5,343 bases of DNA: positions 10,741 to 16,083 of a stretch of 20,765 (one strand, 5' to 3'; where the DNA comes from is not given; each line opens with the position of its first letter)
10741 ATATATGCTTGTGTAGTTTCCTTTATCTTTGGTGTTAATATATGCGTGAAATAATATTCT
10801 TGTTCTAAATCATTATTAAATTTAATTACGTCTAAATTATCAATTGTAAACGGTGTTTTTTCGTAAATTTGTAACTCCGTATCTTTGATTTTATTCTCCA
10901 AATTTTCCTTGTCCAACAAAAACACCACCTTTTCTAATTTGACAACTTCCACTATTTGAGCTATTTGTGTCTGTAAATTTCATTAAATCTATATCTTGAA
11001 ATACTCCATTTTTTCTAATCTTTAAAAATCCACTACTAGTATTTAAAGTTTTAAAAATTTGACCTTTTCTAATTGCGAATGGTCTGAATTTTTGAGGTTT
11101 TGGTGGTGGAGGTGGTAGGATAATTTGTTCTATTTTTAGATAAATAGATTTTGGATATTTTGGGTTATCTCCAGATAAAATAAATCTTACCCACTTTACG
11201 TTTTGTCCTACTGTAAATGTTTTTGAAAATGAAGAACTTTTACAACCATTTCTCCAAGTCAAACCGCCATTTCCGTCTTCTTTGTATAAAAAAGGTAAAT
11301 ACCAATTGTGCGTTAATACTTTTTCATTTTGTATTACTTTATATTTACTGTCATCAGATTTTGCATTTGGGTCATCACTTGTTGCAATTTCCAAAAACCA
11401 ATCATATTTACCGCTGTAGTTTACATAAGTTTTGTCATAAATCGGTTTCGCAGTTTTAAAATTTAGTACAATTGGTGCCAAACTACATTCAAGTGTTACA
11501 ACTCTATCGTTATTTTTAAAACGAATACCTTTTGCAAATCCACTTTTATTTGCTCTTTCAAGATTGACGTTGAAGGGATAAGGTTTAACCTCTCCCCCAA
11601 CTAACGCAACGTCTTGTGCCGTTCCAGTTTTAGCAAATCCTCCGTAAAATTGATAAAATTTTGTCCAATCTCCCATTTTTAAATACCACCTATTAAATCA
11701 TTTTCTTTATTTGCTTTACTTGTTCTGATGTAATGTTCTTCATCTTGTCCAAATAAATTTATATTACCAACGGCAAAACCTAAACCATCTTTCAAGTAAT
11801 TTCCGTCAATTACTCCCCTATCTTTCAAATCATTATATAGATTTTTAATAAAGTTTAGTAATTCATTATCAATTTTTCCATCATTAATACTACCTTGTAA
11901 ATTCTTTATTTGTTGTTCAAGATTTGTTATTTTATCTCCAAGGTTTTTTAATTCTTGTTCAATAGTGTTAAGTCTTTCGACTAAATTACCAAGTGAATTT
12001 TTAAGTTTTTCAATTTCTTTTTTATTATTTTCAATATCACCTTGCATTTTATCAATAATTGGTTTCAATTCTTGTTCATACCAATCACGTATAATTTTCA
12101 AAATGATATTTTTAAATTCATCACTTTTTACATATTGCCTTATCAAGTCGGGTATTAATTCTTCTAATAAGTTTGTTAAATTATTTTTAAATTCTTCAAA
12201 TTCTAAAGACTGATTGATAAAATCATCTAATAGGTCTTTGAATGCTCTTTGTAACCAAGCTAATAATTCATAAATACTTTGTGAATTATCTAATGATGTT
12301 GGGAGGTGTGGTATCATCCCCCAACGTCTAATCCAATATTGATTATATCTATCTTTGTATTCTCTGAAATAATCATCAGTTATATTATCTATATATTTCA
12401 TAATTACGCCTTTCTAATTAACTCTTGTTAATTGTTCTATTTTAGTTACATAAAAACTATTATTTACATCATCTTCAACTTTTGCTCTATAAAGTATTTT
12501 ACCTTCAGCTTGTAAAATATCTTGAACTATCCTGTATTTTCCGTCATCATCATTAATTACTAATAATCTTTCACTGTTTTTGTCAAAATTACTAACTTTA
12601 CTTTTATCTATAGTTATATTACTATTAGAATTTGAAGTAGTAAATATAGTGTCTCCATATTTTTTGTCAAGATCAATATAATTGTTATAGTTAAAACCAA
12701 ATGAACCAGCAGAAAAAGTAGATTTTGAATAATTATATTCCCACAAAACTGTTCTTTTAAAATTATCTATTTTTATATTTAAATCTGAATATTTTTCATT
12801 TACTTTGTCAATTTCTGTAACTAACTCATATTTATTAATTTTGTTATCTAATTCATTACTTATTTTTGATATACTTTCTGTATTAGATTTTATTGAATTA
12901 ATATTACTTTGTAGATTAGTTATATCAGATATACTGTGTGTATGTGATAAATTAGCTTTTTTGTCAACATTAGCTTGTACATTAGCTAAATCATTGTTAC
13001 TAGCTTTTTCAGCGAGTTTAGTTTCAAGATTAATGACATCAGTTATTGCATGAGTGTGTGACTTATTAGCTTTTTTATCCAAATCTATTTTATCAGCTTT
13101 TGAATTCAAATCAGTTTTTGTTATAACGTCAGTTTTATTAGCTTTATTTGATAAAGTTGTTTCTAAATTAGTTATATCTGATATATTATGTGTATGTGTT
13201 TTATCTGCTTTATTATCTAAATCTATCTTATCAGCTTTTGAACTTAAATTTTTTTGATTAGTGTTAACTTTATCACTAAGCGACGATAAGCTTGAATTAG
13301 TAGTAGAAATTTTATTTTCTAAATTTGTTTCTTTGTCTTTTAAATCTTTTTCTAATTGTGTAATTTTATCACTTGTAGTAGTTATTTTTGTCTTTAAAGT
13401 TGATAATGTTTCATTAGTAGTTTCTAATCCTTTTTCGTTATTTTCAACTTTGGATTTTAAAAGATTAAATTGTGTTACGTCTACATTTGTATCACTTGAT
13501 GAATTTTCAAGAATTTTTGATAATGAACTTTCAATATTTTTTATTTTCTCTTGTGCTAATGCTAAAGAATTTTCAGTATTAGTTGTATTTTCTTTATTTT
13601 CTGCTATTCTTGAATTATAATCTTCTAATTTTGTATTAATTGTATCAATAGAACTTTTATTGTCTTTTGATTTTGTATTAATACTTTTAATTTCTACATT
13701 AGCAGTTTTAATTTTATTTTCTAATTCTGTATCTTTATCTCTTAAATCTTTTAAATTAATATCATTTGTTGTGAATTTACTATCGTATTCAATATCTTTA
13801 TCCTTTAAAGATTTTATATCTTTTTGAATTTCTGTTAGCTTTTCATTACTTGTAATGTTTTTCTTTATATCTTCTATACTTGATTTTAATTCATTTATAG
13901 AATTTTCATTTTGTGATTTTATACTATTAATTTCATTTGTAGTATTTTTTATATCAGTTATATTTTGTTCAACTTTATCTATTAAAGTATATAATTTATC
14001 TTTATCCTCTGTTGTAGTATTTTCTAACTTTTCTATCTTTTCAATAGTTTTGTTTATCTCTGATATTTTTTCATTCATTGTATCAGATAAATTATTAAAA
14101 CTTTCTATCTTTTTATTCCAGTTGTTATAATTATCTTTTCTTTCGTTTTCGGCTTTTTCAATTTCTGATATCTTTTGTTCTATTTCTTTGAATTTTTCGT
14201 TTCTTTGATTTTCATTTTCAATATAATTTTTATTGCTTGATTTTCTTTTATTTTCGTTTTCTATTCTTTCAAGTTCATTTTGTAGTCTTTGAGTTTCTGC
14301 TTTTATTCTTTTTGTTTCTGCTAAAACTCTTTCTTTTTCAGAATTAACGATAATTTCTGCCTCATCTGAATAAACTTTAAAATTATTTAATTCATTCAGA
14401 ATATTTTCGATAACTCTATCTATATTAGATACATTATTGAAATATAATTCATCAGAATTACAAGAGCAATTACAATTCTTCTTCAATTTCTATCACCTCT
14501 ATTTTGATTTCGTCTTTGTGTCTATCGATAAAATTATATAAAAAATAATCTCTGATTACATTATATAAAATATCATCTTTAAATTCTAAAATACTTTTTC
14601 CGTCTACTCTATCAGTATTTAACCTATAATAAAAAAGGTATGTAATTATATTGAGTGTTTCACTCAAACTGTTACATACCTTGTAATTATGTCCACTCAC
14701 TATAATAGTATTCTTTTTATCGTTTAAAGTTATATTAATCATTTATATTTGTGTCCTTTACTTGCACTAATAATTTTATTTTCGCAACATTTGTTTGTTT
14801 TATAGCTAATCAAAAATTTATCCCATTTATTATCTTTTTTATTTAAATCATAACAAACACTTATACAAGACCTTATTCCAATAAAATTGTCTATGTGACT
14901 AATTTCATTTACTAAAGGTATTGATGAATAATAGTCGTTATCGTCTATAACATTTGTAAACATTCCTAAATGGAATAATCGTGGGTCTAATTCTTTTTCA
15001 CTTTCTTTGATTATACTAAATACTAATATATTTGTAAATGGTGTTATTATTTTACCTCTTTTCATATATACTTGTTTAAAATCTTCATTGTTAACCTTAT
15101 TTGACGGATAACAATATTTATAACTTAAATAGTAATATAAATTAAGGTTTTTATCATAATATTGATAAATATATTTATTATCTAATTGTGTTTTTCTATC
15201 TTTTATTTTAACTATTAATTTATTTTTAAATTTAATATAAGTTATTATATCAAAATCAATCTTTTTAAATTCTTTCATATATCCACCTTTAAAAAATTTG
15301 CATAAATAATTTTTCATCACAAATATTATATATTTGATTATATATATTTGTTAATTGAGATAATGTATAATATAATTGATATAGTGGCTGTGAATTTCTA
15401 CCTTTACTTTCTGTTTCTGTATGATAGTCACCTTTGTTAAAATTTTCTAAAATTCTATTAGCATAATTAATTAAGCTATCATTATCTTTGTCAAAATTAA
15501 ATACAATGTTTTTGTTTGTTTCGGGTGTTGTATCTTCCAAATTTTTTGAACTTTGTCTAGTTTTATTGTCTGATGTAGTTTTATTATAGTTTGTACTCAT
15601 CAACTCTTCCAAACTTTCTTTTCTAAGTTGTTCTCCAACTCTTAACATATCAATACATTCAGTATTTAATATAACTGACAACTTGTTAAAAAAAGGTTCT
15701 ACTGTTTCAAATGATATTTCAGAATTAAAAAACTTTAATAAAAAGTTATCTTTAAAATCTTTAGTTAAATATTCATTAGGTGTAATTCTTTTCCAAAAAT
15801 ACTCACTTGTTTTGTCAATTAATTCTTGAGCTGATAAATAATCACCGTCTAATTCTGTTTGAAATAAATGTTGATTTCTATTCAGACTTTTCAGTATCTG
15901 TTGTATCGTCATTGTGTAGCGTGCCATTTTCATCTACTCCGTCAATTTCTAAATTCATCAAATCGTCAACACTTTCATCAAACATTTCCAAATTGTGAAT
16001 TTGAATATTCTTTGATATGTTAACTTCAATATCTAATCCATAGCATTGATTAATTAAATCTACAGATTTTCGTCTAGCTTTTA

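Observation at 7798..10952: phi29-type tail knob split into two ORFs, with M23 peptidase and glucosaminidase domains fused to the N-terminal half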

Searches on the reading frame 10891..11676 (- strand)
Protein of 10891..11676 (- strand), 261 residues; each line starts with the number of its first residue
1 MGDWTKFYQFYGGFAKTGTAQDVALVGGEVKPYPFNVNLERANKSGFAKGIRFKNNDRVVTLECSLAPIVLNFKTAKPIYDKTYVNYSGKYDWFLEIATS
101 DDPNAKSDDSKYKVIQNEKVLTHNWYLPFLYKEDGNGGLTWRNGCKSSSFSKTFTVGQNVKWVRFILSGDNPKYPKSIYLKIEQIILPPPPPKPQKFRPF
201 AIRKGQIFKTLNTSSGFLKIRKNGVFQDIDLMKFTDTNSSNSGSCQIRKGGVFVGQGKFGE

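Call 5: search_protein_families(library=pfam, proteins=[window:10891-11676:-], max_evalue=0.1)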
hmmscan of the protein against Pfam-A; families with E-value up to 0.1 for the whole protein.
window:10891-11676:- (261 aa): 0 families

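Call 6: search_protein_families(library=phrogs, proteins=[window:10891-11676:-], max_evalue=0.01)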
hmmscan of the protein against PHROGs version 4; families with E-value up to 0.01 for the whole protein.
window:10891-11676:- (261 aa): 2 families
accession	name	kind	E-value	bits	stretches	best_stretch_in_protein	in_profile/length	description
phrog_7782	-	unknown function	2e-19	71.1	1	86-260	82-243/244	-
phrog_15030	-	unknown function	2.4e-13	51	1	192-260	186-254/255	-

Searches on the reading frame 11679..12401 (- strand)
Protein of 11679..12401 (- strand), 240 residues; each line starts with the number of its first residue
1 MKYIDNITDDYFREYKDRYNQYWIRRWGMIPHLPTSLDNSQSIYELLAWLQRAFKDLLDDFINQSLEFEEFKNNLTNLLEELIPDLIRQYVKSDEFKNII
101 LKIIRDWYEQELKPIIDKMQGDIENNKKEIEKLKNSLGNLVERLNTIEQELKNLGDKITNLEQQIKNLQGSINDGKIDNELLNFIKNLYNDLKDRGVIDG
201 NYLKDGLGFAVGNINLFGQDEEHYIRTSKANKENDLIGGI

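Call 5: search_protein_families(library=pfam, proteins=[window:11679-12401:-], max_evalue=0.1)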
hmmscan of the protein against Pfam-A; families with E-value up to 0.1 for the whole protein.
window:11679-12401:- (240 aa): 78 families (the best 25 are shown)
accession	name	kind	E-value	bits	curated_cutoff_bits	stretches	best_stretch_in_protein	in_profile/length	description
PF10473.14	CENP-F_leu_zip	-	1.2e-06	29.1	34.5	1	91-176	17-100/140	Leucine-rich repeats of kinetochore protein Cenp-F/LEK1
PF11559.13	ADIP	-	2.3e-05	24.9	34.3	1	110-175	55-120/151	Afadin- and alpha -actinin-Binding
PF04513.17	Baculo_PEP_C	-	2.4e-05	24.8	38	1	106-173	41-109/140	Baculovirus polyhedron envelope protein, PEP, C terminus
PF05010.19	TACC_C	-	5.5e-05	23.4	29.9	1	80-169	21-109/201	Transforming acidic coiled-coil-containing protein (TACC), C-terminal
PF10779.14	XhlA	-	0.00022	21.7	34.7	1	140-169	2-38/67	Haemolysin XhlA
PF06810.17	Phage_scaffold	-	0.00028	21.3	35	1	109-187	13-96/170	Phage capsid assembly scaffolding protein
PF00261.25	Tropomyosin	-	0.00049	20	38.6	1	112-176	4-68/242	Tropomyosin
PF16454.10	PI3K_P85_iSH2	-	0.00061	19.9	31.5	1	50-196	15-150/161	Phosphatidylinositol 3-kinase regulatory subunit P85 inter-SH2 domain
PF12296.13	HsbA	-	0.00077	20.4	33.5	0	145-174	2-28/121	Hydrophobic surface binding protein A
PF05377.16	FlaC_arch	-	0.00093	20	27.8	2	130-168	2-40/55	Flagella accessory protein C (FlaC)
PF16043.11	DUF4795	-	0.0014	18.5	34.8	1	115-164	8-57/208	Domain of unknown function (DUF4795)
PF25443.1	ANG-1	-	0.0016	19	28.5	1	109-173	34-98/105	ANG-1-like domain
PF05600.17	CDK5RAP3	-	0.0018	17.6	22.6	1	115-173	428-486/502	CDK5 regulatory subunit-associated protein 3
PF12709.12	Fungal_TACC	-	0.0019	19.1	27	1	77-138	4-62/77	Fungal Transforming acidic coiled-coil (TACC) proteins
PF04286.17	DUF445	-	0.0022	18.4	33.8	1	51-193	140-287/368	Protein of unknown function (DUF445)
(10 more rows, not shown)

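Call 6: search_protein_families(library=phrogs, proteins=[window:11679-12401:-], max_evalue=0.01)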
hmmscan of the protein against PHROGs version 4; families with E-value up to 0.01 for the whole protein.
window:11679-12401:- (240 aa): 18 families
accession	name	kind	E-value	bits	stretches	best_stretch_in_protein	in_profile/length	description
phrog_17155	-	unknown function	1.3e-39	137.7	1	5-240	4-258/277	-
phrog_7547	-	unknown function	1.4e-15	57.7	1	109-240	698-824/824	-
phrog_1775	-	head and packaging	8.1e-06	24.6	1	94-182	522-609/1609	minor head protein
phrog_9373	-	unknown function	5.3e-05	23.6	1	68-163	133-226/388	-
phrog_77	-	DNA, RNA and nucleotide metabolism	0.00011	21.8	1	77-180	515-763/967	SbcC-like subunit of palindrome specific endonuclease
phrog_1538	-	tail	0.00073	19.3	1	54-178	207-328/811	tail length tape measure protein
phrog_4704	-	tail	0.0014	18.4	1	112-161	147-196/625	tail length tape measure protein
phrog_95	-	integration and excision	0.0029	17.3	1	85-187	449-532/651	integrase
phrog_3634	-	unknown function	0.0037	17.9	1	110-180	126-198/237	-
phrog_34677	-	unknown function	0.0043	18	1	48-133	64-150/163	-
phrog_17481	-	tail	0.0044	18.1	1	88-176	58-145/185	minor tail protein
phrog_1219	-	tail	0.0044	17.7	1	116-176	77-137/233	tail needle protein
phrog_10546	-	unknown function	0.0069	17.6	0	120-173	95-148/186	-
phrog_35303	-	unknown function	0.0073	17.4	0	159-200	21-60/62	-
phrog_1863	-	unknown function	0.0073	17.2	0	111-166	41-96/97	-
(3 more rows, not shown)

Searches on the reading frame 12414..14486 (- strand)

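Call 5: search_protein_families(library=pfam, proteins=[window:12414-14486:-], max_evalue=0.1)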
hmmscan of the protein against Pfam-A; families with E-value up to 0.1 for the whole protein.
window:12414-14486:- (690 aa): 3 families
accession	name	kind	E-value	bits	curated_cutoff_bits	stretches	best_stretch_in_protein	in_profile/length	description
PF12789.12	PTR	-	3.2e-15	56.4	27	3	498-544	12-60/60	Phage tail repeat like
PF10158.14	LOH1CR12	-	0.009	16.5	24.7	1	92-161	51-120/131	Tumour suppressor protein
PF06013.18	WXG100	-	0.053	14.2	27.3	0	114-152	47-85/86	Proteins of 100 residues with WXG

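Call 6: search_protein_families(library=phrogs, proteins=[window:12414-14486:-], max_evalue=0.01)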
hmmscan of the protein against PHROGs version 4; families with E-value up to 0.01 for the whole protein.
window:12414-14486:- (690 aa): 5 families
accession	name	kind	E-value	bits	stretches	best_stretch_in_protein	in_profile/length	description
phrog_10485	-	unknown function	9.5e-10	38.4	1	420-550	82-215/788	-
phrog_6049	-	tail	3.8e-05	24.4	2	356-455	179-269/337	tail fiber protein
phrog_9574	-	tail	0.00045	19.7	2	350-501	269-426/773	tail protein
phrog_2012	-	tail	0.00091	20.1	1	501-552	31-85/212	minor tail protein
phrog_17509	-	unknown function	0.0017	18.8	0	426-457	163-194/281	-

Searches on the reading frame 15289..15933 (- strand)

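Call 5: search_protein_families(library=pfam, proteins=[window:15289-15933:-], max_evalue=0.1)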
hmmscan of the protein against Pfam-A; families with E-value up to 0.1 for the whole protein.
window:15289-15933:- (214 aa): 1 family
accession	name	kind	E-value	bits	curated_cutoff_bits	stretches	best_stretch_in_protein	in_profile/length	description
PF10052.14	DUF2288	-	0.096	13.3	25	0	71-121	11-61/91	Protein of unknown function (DUF2288)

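Call 6: search_protein_families(library=phrogs, proteins=[window:15289-15933:-], max_evalue=0.01)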
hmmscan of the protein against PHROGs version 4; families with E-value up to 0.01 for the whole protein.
window:15289-15933:- (214 aa): 3 families
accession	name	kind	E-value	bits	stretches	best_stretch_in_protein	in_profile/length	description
phrog_26520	-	tail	2.6e-21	77.1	1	6-214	6-215/215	lower collar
phrog_3225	-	connector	1.7e-08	35.6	1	3-181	1-198/263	adaptor Ad4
phrog_5472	-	tail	0.00027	21.4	1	3-159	1-161/264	lower collar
